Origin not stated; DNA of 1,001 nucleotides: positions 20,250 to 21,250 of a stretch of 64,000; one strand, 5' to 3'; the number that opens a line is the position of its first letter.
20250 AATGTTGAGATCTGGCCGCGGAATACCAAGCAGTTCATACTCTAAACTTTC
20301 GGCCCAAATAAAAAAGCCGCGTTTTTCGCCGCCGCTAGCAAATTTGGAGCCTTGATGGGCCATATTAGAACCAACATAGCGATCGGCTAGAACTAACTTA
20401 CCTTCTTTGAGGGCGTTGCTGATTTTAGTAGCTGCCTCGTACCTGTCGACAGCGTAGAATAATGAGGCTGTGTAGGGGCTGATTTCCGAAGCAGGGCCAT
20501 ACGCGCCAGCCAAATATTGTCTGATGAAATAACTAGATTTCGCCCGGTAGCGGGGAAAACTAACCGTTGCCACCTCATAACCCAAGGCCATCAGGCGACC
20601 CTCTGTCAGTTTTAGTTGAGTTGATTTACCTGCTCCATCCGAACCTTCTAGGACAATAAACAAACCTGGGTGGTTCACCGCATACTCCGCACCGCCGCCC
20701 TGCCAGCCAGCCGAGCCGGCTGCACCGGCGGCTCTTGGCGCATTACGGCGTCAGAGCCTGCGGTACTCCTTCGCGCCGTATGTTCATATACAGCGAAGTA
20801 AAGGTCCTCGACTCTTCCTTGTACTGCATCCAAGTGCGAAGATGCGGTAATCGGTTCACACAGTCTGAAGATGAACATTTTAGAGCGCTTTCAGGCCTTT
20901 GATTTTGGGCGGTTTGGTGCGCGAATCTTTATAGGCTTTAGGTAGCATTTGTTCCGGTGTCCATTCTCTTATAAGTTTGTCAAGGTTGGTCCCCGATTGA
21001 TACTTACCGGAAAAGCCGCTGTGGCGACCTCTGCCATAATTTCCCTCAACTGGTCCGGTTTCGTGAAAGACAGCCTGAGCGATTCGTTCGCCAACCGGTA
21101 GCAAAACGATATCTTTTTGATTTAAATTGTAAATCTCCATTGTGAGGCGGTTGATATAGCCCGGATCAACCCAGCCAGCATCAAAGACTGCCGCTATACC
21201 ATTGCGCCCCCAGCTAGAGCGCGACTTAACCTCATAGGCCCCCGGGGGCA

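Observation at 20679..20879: GC-rich (~60-65%), hairpin-dense 200-nt island between tmk and dcd in a ~43% GC genome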

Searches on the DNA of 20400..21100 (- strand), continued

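Call 79: search_with_rna_model(model_id=R2, sources=[window, L001, L002, L003, L004, L005, L006, L007, L008, L009, L010, L011, L012, L013, L014, L015, L016, L017, L018, L019, L020, L021, L022, L023, L024, L025, L026, L027, L028, L029, L030, L031, L032, L033, L034, L035, L036, L037, L038, L039, L040, L041, L042, L043, L044, L045, L046, L047, L048, L049, L050, L051, L052, L053, L054, L055, L056, L057, L058, L059, L060, L061, L062, L063, L064, L065, L066, L067, L068, L069, L070, L071, L072, L073, L074, L075, L076, L077, L078, L079, L080, L083, L084, L085, L086, L087, L088, L089, L090, L091, L092, L093, L094, L095, L096, L097, L098, L099, L100, L101], max_evalue=5)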
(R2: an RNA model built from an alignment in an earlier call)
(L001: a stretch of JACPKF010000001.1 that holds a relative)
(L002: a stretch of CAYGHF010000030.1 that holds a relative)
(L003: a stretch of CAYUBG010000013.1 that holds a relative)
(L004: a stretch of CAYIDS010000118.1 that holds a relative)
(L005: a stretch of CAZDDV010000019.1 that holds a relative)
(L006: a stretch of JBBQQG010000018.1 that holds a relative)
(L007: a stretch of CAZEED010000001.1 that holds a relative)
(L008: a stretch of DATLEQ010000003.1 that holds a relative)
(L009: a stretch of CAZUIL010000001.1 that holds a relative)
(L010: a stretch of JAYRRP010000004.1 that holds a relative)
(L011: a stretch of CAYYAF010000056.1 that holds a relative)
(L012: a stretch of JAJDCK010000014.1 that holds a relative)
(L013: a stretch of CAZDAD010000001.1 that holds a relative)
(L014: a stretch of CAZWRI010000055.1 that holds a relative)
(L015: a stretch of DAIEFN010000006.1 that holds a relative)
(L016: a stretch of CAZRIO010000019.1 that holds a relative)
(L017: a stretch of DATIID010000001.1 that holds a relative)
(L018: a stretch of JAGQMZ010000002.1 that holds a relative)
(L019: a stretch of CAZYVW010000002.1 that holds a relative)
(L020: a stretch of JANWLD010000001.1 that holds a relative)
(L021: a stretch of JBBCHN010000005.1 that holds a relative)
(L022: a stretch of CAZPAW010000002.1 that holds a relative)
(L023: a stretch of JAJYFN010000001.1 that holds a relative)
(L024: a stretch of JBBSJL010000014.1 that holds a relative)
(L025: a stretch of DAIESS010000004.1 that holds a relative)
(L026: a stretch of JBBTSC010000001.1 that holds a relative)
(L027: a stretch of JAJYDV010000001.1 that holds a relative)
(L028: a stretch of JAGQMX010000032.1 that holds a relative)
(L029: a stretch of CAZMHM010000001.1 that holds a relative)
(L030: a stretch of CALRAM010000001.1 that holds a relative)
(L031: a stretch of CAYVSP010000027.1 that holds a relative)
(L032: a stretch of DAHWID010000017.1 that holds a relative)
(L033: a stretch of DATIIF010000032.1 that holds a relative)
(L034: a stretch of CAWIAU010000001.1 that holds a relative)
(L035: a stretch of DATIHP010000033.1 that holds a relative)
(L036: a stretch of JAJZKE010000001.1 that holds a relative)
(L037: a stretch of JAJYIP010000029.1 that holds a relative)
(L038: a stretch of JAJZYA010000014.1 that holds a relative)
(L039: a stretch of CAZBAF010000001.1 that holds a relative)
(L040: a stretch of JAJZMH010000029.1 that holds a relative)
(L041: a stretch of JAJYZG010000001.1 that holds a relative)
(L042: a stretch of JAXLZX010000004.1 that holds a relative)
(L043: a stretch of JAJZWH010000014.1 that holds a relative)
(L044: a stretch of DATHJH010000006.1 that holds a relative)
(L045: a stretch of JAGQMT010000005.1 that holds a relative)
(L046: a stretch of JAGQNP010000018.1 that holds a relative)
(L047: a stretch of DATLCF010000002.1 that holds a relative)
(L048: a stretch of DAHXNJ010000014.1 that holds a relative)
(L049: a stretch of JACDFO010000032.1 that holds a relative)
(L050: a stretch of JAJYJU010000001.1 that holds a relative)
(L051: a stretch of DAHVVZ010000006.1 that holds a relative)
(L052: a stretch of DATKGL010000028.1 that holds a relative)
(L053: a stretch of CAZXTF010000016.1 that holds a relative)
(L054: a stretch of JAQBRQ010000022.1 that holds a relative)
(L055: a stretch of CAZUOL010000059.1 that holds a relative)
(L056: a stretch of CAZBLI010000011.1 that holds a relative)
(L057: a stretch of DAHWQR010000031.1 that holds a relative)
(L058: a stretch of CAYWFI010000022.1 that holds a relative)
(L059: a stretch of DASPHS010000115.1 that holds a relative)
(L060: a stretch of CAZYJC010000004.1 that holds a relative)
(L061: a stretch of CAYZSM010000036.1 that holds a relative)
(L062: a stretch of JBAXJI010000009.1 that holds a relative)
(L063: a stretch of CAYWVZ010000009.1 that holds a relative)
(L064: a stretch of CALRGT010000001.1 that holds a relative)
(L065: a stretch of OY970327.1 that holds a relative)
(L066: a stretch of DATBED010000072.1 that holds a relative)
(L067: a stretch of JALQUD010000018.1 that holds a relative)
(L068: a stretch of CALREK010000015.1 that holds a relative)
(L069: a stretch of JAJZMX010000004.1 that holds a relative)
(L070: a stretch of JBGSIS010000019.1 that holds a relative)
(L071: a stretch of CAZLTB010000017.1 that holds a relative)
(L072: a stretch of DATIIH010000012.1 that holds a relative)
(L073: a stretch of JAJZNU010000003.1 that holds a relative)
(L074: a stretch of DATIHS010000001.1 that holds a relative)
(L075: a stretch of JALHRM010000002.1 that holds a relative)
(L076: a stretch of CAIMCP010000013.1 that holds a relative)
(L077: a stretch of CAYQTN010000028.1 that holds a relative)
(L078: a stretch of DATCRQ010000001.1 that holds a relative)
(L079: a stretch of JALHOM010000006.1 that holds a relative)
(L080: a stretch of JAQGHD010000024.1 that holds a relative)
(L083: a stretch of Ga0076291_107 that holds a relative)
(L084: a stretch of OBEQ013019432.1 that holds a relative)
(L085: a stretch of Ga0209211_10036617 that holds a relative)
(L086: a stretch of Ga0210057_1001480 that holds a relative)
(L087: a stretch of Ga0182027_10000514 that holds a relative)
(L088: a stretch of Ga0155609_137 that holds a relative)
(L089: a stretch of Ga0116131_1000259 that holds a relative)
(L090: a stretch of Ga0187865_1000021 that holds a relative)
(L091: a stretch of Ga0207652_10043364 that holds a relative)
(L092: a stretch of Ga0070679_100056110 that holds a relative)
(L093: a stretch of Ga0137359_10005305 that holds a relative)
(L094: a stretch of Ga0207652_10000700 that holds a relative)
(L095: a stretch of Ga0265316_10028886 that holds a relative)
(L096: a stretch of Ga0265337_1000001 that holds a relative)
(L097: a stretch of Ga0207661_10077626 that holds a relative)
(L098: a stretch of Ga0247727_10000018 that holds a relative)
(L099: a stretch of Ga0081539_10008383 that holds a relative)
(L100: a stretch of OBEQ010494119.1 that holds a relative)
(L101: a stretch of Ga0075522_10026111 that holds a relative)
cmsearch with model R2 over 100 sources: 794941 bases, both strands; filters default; matches with E-value up to 5: 4.
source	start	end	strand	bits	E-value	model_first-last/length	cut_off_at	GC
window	20685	20841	-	149.5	8.7e-27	1-154/154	no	0.62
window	1029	1151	+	95.1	5.5e-16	1-154/154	no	0.42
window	39114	39253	+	45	4.9e-06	1-154/154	no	0.46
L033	169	370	+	40.9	3.1e-05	1-154/154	no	0.56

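Call 80: search_with_rna_model(model_id=R2, sources=[L102, L103, L104, L105, L106, L107, L108, L109, L110, L111, L112, L113, L114, L115, L116, L117, L118, L119, L120, L121, L122, L123, L124, L125, L126, L127, L128, L129, L130, L131, L132, L133, L134, L135, L136, L137, L138, L139, L140, L141, L142, L143, L144, L145, L146, L147, L148, L149, L150, L151, L152, L153, L154, L155, L156, L157, L158, L159, L160, L161, L162, L163, L165, L166, L167, L171, L172, L173], max_evalue=5)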
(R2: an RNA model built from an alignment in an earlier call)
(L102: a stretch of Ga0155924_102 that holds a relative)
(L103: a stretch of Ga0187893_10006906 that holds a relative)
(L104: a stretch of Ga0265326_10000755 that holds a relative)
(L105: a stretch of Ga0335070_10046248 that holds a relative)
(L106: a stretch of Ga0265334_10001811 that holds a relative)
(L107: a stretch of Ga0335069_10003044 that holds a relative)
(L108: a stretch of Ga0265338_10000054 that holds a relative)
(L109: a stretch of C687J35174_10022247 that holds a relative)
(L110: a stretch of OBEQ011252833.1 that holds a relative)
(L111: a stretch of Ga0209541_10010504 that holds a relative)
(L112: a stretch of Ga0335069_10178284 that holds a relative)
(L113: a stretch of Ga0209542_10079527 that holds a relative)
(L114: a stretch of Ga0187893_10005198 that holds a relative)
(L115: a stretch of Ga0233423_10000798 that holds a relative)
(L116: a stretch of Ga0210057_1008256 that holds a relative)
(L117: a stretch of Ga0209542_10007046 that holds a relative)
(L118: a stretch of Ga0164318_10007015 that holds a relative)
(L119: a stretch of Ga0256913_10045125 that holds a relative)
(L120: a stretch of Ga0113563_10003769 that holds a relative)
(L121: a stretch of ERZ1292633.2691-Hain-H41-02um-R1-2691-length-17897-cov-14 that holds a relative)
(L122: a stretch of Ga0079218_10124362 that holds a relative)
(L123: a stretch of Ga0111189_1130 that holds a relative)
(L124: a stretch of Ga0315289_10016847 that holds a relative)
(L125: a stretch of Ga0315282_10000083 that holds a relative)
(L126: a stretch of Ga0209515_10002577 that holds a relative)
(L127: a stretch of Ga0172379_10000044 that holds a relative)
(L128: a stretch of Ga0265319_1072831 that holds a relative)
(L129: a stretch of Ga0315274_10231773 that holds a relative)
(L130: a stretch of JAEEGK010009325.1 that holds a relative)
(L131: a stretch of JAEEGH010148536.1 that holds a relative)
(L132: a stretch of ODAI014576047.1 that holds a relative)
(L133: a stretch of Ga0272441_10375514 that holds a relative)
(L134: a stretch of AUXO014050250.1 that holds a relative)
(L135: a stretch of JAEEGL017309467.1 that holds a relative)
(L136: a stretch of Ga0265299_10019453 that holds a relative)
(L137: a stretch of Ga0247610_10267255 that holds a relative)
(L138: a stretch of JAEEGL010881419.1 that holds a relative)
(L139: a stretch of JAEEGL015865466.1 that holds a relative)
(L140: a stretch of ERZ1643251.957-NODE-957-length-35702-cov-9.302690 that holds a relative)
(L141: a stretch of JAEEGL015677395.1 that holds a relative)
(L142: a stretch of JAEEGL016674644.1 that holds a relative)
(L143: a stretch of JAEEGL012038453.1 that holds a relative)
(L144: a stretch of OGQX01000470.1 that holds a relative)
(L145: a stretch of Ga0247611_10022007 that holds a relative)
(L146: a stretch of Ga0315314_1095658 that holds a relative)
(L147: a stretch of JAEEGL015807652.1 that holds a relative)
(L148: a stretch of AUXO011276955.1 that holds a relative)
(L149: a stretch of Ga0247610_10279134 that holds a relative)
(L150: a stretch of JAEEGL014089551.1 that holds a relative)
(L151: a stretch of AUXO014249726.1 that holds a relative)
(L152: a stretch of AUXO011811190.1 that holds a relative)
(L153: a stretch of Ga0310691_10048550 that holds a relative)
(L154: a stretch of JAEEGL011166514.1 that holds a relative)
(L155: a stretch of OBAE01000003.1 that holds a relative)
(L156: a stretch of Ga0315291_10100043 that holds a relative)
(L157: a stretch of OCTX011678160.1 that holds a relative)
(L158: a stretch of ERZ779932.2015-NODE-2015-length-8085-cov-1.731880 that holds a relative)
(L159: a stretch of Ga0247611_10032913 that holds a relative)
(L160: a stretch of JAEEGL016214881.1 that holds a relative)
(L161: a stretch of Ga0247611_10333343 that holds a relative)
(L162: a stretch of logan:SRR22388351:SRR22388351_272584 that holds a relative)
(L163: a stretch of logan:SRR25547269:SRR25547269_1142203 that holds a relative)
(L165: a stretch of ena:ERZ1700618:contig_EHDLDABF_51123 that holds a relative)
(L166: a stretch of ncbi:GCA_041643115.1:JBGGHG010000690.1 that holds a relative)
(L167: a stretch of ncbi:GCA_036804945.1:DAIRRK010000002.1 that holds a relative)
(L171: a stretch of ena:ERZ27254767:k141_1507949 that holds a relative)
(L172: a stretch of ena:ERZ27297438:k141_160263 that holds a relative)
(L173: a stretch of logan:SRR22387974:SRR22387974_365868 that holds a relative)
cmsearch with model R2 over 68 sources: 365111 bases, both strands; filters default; matches with E-value up to 5: 7.
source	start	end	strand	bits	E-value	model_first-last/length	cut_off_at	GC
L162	6032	6185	+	163.9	5.7e-30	1-154/154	no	0.64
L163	674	827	+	158.7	6.1e-29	1-154/154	no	0.64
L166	11612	11768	-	140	3.2e-25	1-154/154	no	0.6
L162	1358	1514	-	139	5e-25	1-154/154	no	0.56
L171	2318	2475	+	137.4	1e-24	1-154/154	no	0.55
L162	7941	8099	+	137.1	1.2e-24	1-154/154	no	0.58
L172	2515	2671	+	135.4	2.6e-24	1-154/154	no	0.6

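Call 81: search_with_rna_model(model_id=R2, sources=[window, L033], max_evalue=0.01, show_alignments=4)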
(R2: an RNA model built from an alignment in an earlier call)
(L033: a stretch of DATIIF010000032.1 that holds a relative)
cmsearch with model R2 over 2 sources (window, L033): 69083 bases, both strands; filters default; matches with E-value up to 0.01: 4.
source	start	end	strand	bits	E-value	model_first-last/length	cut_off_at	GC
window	20685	20841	-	149.5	7.6e-28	1-154/154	no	0.62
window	1029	1151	+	95.1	4.8e-17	1-154/154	no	0.42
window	39114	39253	+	45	4.2e-07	1-154/154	no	0.46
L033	169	370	+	40.9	2.7e-06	1-154/154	no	0.56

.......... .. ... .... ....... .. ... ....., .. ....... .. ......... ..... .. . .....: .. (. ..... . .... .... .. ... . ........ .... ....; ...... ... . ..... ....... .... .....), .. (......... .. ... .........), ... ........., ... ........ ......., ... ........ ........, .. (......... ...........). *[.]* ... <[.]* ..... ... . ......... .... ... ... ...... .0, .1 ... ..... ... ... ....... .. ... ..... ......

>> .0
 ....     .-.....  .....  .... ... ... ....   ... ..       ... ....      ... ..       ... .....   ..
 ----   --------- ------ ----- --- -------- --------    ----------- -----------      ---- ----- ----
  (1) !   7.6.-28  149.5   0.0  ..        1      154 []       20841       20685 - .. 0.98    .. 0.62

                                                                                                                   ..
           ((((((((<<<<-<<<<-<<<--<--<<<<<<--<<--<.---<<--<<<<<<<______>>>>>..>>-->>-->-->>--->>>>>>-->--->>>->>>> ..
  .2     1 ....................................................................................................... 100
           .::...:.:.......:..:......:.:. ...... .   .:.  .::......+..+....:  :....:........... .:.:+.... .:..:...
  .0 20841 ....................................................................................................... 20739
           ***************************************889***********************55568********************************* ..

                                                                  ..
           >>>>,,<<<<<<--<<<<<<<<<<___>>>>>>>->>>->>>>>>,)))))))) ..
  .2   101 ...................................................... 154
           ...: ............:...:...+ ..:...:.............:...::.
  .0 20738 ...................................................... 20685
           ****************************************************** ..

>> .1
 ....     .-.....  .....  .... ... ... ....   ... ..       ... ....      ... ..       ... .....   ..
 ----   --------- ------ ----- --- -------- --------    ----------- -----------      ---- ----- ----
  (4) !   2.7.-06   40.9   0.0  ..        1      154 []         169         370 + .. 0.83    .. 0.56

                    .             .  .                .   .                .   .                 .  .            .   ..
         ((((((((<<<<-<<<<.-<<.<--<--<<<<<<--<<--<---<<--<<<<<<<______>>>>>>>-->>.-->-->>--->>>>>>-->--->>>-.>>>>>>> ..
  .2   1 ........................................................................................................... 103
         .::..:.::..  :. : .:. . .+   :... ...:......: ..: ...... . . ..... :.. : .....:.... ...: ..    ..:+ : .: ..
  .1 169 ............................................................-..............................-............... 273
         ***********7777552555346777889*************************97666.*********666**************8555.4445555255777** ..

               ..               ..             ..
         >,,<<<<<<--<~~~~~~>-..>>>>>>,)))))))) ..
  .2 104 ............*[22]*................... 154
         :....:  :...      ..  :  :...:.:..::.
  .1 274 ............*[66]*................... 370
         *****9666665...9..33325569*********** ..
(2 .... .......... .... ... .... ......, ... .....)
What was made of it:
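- The two extra copies in this window are degenerate in P1 and P3 (call 81).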

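Call 85: search_rna_families(sources=[L162, L171, L166, L172], threshold=evalue, max_evalue=0.1)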
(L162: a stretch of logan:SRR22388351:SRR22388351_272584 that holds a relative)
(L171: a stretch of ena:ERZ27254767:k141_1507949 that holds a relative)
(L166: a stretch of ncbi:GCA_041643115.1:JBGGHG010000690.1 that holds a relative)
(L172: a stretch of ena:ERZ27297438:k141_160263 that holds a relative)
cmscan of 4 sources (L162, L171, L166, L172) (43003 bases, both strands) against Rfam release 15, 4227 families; matches with E-value up to 0.1: 1.
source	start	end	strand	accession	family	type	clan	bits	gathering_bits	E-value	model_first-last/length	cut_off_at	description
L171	1902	1944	-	RF03589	mir-5583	Gene; miRNA;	-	33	80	0.077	1-59/59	no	mir-5583 microRNA precursor family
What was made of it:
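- On Bacterial SRP RNA, 6S RNA, RNase P RNA and known riboswitches (Rfam 15): Whole loci L162, L166, L171 and L172 scanned at E<=0.1 gave nothing at the elements (call 85).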
